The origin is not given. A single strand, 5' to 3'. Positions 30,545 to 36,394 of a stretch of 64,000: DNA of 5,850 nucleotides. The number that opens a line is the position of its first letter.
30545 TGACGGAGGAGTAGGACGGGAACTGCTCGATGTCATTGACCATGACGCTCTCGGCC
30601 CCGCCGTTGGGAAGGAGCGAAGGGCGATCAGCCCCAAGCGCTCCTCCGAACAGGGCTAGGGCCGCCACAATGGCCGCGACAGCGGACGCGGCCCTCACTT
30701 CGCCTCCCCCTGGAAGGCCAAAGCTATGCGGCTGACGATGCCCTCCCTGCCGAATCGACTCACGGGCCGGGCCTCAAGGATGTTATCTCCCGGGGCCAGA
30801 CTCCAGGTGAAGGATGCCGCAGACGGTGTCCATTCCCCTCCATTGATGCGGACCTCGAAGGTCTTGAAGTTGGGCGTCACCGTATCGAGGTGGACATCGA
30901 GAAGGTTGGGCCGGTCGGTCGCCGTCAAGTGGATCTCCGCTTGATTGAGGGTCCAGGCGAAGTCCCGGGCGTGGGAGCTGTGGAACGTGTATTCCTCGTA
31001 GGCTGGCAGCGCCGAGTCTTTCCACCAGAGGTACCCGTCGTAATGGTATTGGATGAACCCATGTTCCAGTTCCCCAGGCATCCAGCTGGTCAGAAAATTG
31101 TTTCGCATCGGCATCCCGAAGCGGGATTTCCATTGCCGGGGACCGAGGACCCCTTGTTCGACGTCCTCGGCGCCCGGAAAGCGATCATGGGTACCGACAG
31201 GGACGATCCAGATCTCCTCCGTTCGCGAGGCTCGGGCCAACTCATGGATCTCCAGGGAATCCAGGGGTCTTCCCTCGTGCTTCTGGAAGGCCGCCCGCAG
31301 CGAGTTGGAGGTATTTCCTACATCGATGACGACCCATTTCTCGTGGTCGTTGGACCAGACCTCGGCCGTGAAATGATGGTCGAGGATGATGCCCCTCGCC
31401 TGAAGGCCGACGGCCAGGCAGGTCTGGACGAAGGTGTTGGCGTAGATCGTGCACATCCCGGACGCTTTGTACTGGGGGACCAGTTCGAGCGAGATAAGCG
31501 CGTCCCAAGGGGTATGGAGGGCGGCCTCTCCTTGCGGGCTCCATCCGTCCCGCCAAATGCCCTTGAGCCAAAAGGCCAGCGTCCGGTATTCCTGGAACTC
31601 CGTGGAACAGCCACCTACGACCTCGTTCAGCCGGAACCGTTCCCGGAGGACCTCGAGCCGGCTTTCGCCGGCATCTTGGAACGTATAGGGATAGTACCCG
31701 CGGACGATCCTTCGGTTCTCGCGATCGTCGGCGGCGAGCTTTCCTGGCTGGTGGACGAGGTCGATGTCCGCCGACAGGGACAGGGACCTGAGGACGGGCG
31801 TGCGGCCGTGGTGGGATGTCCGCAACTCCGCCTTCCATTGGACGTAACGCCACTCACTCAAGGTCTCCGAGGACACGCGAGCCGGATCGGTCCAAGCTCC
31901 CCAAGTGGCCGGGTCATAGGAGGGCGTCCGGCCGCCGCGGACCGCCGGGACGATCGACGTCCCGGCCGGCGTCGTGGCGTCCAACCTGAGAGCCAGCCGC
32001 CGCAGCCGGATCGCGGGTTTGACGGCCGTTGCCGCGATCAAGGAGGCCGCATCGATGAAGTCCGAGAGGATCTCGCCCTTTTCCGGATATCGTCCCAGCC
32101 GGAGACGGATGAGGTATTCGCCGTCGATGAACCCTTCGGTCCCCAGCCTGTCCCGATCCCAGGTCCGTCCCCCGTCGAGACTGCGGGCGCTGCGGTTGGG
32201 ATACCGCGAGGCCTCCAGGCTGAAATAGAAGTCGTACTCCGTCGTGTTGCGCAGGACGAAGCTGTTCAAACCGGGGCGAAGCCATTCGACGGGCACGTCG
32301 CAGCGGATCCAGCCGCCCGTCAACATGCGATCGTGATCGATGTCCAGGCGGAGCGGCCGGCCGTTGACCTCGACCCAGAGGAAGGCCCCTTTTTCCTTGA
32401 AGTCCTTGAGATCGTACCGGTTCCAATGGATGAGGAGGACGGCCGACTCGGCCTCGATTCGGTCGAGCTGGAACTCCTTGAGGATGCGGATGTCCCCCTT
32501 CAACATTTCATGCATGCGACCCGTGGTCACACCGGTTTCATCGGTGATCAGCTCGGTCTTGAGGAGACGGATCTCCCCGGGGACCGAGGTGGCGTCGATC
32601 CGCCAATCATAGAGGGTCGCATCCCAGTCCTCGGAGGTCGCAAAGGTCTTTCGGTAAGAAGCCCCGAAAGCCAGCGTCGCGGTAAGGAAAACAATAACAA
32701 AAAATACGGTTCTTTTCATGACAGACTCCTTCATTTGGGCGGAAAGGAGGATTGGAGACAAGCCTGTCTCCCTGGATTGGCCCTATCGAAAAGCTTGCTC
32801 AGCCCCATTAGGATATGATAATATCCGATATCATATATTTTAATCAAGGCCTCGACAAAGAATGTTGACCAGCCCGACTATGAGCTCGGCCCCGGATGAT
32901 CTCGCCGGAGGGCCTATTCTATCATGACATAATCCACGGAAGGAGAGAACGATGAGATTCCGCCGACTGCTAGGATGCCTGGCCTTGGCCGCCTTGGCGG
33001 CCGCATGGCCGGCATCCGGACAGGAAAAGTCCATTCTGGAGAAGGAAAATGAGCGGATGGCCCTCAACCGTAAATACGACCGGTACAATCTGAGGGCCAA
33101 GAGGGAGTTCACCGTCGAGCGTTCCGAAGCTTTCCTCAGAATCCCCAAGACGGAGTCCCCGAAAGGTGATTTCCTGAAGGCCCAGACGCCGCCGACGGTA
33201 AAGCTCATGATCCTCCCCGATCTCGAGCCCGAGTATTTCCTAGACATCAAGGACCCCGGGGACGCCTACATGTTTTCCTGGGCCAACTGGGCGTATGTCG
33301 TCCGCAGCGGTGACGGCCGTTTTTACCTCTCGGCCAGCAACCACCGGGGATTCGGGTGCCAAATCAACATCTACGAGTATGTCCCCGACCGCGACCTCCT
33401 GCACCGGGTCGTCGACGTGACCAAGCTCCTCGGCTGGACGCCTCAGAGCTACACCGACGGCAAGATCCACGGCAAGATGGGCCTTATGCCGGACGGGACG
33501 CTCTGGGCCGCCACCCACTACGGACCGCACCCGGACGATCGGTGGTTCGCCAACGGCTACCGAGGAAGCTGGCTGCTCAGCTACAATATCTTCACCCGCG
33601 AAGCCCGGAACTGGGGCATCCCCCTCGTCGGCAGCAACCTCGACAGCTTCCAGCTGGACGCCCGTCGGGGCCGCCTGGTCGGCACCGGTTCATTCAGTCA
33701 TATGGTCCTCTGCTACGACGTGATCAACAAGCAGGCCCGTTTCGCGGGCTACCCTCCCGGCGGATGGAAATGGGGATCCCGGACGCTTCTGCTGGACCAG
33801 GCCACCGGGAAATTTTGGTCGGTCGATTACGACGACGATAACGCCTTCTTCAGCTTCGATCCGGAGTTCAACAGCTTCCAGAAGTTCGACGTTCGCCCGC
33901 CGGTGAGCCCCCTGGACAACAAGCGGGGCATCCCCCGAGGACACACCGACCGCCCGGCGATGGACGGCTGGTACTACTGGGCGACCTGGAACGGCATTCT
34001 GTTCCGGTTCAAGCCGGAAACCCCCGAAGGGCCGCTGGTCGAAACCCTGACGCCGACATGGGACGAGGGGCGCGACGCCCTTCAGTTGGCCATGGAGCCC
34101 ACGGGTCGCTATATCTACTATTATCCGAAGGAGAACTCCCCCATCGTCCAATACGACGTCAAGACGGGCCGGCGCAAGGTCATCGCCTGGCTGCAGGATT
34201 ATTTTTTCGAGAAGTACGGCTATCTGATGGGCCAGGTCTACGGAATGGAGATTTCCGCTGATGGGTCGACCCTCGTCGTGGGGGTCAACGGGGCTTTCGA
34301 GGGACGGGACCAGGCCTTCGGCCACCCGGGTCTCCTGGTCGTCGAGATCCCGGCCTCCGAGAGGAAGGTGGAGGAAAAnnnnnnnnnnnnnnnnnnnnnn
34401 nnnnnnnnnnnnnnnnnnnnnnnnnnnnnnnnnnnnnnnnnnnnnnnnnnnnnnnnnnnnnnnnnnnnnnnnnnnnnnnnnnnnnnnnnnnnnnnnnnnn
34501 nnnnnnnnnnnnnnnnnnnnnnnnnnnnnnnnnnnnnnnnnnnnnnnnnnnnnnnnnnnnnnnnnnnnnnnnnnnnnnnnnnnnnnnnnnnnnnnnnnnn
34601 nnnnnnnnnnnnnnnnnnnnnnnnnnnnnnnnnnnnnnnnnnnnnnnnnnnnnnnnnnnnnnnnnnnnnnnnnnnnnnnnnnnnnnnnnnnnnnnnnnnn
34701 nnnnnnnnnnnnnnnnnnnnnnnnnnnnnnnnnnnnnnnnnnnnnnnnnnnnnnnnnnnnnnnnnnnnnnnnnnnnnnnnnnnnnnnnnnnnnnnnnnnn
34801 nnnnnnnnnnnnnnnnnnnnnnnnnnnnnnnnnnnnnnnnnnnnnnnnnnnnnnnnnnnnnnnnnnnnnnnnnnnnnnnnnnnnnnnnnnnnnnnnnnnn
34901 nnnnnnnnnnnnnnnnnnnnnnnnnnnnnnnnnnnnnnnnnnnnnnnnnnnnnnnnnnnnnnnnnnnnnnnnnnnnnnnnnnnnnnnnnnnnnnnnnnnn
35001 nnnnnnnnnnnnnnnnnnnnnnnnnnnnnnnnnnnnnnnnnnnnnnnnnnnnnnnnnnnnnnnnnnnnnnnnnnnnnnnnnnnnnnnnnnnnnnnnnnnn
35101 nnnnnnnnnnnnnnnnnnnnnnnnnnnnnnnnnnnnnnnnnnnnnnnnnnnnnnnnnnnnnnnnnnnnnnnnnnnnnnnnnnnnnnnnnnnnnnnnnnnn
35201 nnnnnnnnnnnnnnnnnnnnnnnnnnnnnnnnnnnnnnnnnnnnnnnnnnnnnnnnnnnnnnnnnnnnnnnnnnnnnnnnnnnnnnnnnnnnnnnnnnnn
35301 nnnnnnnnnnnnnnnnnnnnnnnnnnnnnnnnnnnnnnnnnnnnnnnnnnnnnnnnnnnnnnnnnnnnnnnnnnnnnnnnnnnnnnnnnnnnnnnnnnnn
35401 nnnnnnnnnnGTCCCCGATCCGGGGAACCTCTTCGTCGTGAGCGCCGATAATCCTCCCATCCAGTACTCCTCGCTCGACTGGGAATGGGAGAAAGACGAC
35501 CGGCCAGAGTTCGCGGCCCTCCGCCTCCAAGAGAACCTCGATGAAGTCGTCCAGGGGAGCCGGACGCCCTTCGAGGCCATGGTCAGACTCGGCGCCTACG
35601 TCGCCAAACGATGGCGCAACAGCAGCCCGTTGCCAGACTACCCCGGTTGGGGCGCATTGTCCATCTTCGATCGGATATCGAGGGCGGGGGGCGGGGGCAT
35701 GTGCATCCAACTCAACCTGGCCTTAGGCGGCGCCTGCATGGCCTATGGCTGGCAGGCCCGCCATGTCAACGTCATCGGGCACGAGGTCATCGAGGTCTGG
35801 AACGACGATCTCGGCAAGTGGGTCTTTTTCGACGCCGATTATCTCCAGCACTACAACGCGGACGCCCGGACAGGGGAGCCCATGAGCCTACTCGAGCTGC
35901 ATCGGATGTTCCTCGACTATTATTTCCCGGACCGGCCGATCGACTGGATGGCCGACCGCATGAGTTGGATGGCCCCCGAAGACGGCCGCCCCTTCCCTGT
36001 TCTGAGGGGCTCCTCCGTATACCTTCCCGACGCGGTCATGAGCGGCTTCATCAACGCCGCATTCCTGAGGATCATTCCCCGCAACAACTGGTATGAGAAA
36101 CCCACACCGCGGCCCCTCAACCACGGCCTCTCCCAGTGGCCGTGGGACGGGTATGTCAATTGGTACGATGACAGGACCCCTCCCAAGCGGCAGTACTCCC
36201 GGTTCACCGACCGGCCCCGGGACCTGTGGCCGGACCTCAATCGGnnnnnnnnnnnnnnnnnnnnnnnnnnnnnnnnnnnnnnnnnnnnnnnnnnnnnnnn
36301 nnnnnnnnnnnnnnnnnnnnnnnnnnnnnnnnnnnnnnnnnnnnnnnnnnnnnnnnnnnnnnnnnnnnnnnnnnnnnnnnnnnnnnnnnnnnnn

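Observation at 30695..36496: Divergent gene pair of transglutaminase-like cysteine-protease-fold paralogs, each with a single BNR/Asp-box motif, flanking paralog B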

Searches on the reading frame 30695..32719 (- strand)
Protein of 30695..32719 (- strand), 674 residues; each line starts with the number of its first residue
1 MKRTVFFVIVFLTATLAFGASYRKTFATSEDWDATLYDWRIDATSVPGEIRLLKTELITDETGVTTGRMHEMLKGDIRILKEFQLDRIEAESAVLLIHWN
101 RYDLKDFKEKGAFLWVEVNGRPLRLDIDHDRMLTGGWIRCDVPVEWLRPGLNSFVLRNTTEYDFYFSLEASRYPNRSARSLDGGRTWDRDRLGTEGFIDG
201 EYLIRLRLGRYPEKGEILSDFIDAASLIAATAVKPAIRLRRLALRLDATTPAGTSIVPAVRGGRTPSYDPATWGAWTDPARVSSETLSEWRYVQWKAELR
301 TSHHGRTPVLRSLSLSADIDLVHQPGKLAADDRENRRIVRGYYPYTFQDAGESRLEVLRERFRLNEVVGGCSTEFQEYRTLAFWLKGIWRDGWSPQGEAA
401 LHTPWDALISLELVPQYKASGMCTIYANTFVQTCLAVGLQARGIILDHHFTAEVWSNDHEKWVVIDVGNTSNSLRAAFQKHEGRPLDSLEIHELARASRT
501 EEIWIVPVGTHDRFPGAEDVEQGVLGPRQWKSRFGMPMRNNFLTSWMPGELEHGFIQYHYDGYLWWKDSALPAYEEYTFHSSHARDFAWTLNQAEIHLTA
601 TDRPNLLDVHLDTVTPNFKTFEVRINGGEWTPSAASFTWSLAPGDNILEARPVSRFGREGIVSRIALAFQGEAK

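Call 3: search_protein_families(library=pfam, proteins=[window:30695-32719:-], max_evalue=0.1)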
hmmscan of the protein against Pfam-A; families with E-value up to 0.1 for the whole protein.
window:30695-32719:- (674 aa): 2 families
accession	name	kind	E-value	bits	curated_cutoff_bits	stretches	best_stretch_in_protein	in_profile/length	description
PF01841.26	Transglut_core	-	0.0011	19.6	23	1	366-466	6-107/108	Transglutaminase-like superfamily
PF19547.4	DUF6071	-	0.062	13.4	27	0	53-103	30-80/247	Family of unknown function (DUF6071)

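Call 6: search_protein_families(library=ncbifam, proteins=[window:30695-32719:-], max_evalue=0.1)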
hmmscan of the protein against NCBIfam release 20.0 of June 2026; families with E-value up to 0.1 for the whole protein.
window:30695-32719:- (674 aa): 0 families

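Call 12: list_cluster_members(proteins=[P0001, window:30695-32719:-, window:32952-34382:+, window:27231-30698:-])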
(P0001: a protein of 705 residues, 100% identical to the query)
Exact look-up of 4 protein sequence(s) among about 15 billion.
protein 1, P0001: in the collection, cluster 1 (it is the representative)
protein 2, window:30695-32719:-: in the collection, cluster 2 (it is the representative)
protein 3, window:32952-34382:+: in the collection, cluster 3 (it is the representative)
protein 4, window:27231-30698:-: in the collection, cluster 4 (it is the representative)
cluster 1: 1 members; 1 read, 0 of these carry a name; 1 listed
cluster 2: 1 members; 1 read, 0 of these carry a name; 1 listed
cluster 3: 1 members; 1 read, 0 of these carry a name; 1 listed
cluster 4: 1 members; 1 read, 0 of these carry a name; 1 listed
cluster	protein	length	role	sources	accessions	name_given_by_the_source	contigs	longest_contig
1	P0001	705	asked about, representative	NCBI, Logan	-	-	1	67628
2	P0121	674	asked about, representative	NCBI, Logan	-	-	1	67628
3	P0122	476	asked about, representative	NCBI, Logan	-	-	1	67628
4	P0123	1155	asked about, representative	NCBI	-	-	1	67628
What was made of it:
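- Checked: The 674-aa (ATG at 32719), 705-aa, 476-aa and 1155-aa products are each found as exact sequences in the public protein collection (call 12).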

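Call 14: find_homologous_proteins(query=window:30695-32719:-, max_evalue=0.001)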
Query window:30695-32719:- (674 aa): 82 proteins with E <= 0.001 among 8000 candidates.
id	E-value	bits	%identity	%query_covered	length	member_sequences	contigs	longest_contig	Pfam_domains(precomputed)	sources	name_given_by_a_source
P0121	0.0e+0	1578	100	100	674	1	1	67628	-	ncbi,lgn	-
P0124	4.9e-298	1009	64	96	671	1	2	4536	-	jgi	-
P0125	1.9e-290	984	61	99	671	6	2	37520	-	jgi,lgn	-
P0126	2.2e-290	983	60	99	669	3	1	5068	-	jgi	jgi:hypothetical protein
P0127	2.6e-286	970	60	99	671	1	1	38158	-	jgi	jgi:hypothetical protein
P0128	1.0e-280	951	59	99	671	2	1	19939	PF01841.26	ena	-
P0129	6.4e-276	936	62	96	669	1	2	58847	-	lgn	-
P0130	2.0e-275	934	57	98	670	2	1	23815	-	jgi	-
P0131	2.8e-275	933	57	99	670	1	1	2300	-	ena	-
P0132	1.8e-274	931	60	99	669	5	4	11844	-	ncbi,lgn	-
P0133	2.0e-273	927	58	98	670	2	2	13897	-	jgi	jgi:hypothetical protein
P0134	3.8e-273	926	58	99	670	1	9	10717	-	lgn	-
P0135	1.0e-272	925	61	99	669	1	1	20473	-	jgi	-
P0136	1.2e-272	925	61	96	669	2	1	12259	-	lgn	-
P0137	2.7e-272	924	58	99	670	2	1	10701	-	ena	-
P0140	2.4e-271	920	56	99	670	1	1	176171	PF01841.26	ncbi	-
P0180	6.0e-192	658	45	99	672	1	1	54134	-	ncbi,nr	ncbi:transglutaminase-like domain-containing protein [bacterium]|nr:transglutaminase-like domain-con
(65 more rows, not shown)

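Call 19: find_encoding_contigs(protein=P0140, flank=10000, max_places=3)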
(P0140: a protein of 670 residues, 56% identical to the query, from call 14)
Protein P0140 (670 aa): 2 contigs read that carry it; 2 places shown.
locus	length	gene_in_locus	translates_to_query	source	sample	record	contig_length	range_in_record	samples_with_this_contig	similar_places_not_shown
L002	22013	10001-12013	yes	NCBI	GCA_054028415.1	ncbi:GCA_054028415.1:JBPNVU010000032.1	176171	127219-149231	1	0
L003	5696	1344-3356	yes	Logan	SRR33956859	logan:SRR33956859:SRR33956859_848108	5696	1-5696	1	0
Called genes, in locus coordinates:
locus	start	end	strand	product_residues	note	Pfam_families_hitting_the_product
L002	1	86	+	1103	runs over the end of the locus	PF01841:Transglut_core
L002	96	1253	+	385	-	-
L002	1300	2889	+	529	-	PF01839:FG-GAP (faint), PF13517:FG-GAP_3, PF07593:UnbV_ASPIC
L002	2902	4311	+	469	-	PF07221:GlcNAc_2-epim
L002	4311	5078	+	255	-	PF04909:Amidohydro_2 (weak)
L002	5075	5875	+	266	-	PF04909:Amidohydro_2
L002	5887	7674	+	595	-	PF00474:SSF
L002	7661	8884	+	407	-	PF04389:Peptidase_M28 (weak), PF01546:Peptidase_M20, PF07687:M20_dimer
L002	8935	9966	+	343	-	PF01408:GFO_IDH_MocA, PF02894:GFO_IDH_MocA_C, PF22725:GFO_IDH_MocA_C3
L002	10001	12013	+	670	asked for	PF01841:Transglut_core (weak)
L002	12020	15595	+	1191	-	PF13385:Laminin_G_3, PF07705:CARDB (faint)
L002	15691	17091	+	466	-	PF07221:GlcNAc_2-epim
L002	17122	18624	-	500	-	PF00474:SSF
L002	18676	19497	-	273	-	PF06439:3keto-disac_hyd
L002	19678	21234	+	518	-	-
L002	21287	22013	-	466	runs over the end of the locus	PF04734:Ceramidase_alk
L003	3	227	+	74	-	?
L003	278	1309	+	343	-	PF01408:GFO_IDH_MocA, PF02894:GFO_IDH_MocA_C, PF22725:GFO_IDH_MocA_C3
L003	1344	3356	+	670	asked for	PF01841:Transglut_core (weak)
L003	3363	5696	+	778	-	?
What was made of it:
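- The same AGE/Amidohydro_2/SSF/M20/GFO set in L002 (call 19).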

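Call 42: find_encoding_contigs(protein=P0125, flank=10000, max_places=2)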
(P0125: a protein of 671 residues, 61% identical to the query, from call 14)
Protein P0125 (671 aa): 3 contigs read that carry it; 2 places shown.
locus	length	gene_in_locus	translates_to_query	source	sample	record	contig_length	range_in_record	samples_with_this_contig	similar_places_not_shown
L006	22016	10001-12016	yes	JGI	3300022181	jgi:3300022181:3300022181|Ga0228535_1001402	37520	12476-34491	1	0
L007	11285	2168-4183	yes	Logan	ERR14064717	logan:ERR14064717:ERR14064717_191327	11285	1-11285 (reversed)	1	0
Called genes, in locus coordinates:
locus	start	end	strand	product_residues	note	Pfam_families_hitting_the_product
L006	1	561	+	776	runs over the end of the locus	PF13426:PAS_9, PF08447:PAS_3, PF01590:GAF, PF13185:GAF_2, PF00989:PAS, PF08448:PAS_4, PF13426:PAS_9, PF01966:HD, +6 more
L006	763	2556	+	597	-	PF13320:GH123_cat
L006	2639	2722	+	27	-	-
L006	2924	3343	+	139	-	-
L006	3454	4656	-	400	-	PF01232:Mannitol_dh, PF08125:Mannitol_dh_C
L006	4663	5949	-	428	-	PF08240:ADH_N (weak), PF00107:ADH_zinc_N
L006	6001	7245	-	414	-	PF00108:Thiolase_N, PF02803:Thiolase_C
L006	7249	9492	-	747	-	PF00676:E1_dh, PF02775:TPP_enzyme_C, PF13292:DXP_synthase_N (weak), PF00456:Transketolase_N (weak), PF02779:Transket_pyr, PF02780:Transketolase_C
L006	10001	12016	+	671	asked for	-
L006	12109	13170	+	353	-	PF14486:DUF4432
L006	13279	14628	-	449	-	-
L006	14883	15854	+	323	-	PF00294:PfkB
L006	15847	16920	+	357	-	PF00248:Aldo_ket_red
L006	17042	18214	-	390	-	PF01208:URO-D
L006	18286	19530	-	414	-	PF00083:Sugar_tr (faint), PF07690:MFS_1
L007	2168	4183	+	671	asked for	-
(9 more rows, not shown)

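Call 43: find_encoding_contigs(protein=P0180, flank=10000, max_places=2)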
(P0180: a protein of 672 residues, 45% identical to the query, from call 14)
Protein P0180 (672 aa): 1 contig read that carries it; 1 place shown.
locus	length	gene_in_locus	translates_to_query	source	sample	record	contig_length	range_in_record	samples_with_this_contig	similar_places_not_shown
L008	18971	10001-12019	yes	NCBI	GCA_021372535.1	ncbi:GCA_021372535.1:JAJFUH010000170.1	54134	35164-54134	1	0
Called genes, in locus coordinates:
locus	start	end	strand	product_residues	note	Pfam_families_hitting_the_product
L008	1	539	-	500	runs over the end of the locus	-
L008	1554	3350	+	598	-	PF13585:CHU_C (faint), PF13860:FlgD_ig (faint), PF18962:Por_Secre_tail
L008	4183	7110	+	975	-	-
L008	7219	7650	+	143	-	-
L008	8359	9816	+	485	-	PF04015:DUF362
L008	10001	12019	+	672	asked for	-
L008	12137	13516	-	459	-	-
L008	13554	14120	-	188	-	-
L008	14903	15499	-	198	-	PF09335:VTT_dom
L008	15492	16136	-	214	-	PF01135:PCMT, PF13649:Methyltransf_25 (weak), PF13847:Methyltransf_31 (weak)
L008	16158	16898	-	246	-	PF01975:SurE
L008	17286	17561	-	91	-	PF00216:Bac_DNA_binding, PF18291:HU-HIG (weak)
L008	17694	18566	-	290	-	PF25145:NfeD1b_N (weak), PF01343:Peptidase_S49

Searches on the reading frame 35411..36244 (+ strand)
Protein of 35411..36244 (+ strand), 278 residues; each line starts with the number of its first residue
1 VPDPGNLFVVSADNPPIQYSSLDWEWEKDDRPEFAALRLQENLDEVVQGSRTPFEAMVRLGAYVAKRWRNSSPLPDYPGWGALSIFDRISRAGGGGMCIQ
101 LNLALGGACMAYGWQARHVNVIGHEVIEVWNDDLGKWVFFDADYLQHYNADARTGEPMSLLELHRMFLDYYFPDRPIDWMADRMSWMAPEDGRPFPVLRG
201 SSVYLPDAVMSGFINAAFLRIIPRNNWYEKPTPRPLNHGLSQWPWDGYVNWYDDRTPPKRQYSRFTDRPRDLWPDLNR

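Call 44: predict_structure(alignment_id=A2)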
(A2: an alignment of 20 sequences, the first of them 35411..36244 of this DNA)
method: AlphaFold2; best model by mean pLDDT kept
length: 278 residues; sequences in the alignment: 20
mean_pLDDT: 82.5   pTM: 0.84
mean pLDDT of the five models: 82.5, 81.9, 81.3, 79.7, 77.9
residues with pLDDT >= 90: 109; 70-90: 121; 50-70: 37; < 50: 11
segments of 3 or more residues with pLDDT < 50: 234-242
pLDDT, mean of each block of 10 residues (from residue 1): 71 65 85 95 97 95 84 69 88 79 94 92 87 91 85 93 94 91 77 87 66 84 86 47 66 89 85 63
secondary structure, 60 per line:
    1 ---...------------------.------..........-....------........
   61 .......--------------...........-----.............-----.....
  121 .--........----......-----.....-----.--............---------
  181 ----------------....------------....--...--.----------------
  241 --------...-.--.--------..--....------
elements in order: H32-41 H43-46 H53-67 H82-92 H98-110 E116-121 E124-131 E136-141 E147-151 H160-171 E197-200 H213-216 E219-221 E249-251 H269-272

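Call 46: fold_search(model_id=the predicted structure, library=pdb)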
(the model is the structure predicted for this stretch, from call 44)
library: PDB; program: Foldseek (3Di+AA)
matches with E <= 10: 229; with E <= 0.001: 3
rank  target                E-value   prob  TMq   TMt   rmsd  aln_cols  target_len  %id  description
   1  2ija                  6.3e-04  1.00  0.28  0.27   6.5       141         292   18  Human N-acetyltransferase 1 F125S mutant (released 2006-11-28)
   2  2f4m_A                8.9e-04  1.00  0.25  0.24   9.2       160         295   15  The Mouse PNGase-HR23 Complex Reveals a Complete Remodulation of the Protein-Protein Interface Compared to its Yeast O (released 2006-03-07)
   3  2pfr_B                8.9e-04  0.97  0.28  0.28  12.8       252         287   13  Human N-acetyltransferase 2 (released 2007-05-15)
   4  4nv7_A                1.3e-03  1.00  0.29  0.29   4.4       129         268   20  Crystal Structure of Mesorhizobium Loti Arylamine N-acetyltransferase 1 In Complex With CoA (released 2015-01-21)
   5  2pqt                  1.4e-03  1.00  0.30  0.29   5.5       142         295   20  Human N-acetyltransferase 1 (released 2007-05-15)
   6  2pfr_A                1.7e-03  1.00  0.31  0.30   5.8       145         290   18  Human N-acetyltransferase 2 (released 2007-05-15)
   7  3isr_A                2.0e-03  1.00  0.30  0.29   3.2       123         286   18  The Crystal Structure of a Putative Cysteine Protease from Cytophaga hutchinsonii to 1.9A (released 2009-09-08)
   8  4nv7_B                2.0e-03  1.00  0.29  0.29   4.4       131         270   20  Crystal Structure of Mesorhizobium Loti Arylamine N-acetyltransferase 1 In Complex With CoA (released 2015-01-21)
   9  2f4o_A                2.1e-03  1.00  0.25  0.24  10.0       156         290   14  The Mouse PNGase-HR23 Complex Reveals a Complete Remodulation of the Protein-Protein Interface Compared to its Yeast O (released 2006-03-07)
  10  2vfb                  3.2e-03  0.95  0.29  0.30  13.0       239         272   12  The structure of Mycobacterium marinum arylamine N-acetyltransferase (released 2007-12-18)
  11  7qi3_A                3.2e-03  0.93  0.32  0.27  16.6       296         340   14  Structure of Fusarium verticillioides NAT1 (FDB2) N-malonyltransferase (released 2022-11-23)
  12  3isr_B                4.3e-03  1.00  0.30  0.29   3.3       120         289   17  The Crystal Structure of a Putative Cysteine Protease from Cytophaga hutchinsonii to 1.9A (released 2009-09-08)
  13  3isr_C                5.8e-03  1.00  0.31  0.30   3.0       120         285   17  The Crystal Structure of a Putative Cysteine Protease from Cytophaga hutchinsonii to 1.9A (released 2009-09-08)
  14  4b55                  5.8e-03  1.00  0.29  0.29   4.4       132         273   17  Crystal Structure of the Covalent Adduct Formed between Mycobacterium marinum Aryalamine N-acetyltransferase and Phenyl  (released 2013-01-16)
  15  4nv8_B                6.2e-03  0.99  0.27  0.28   4.4       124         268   21  Crystal Structure of Mesorhizobium Loti Arylamine N-acetyltransferase F42W Mutant (released 2015-01-21)
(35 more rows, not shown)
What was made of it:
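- On Transglutaminase-like superfamily (Pfam PF01841, clan Peptidase_CA): All of the top 50 Foldseek hits with the catalytic domain are TGase/NAT/PNGase-type folds (call 46).
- Closest known: Bacterial 'putative cysteine protease' TGase-like proteins of Bacteroidota. Same: 3ISR gives the tightest superposition, rmsd 3.0-3.3 A over about 120 columns (call 46).
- Closest known: Animal transglutaminases. Same: Same catalytic fold and triad, and a multi-domain layout with beta-sandwich and beta-barrel domains around the core (call 46).
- Foldseek with the catalytic domain: NAT1 6e-4, PNGase 9e-4, Cytophaga putative cysteine protease 3isr 2e-3 (rmsd 3.2 A over 123 columns), also TG2/3, Rad4, LapG and TglA (call 46). 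LapG appears among the fold hits, 4u65_E at E 0.03 (call 46). Foldseek hits to TG2/TG3 at E about 1e-2 (call 46). Rad4 appears among the fold hits (call 46).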
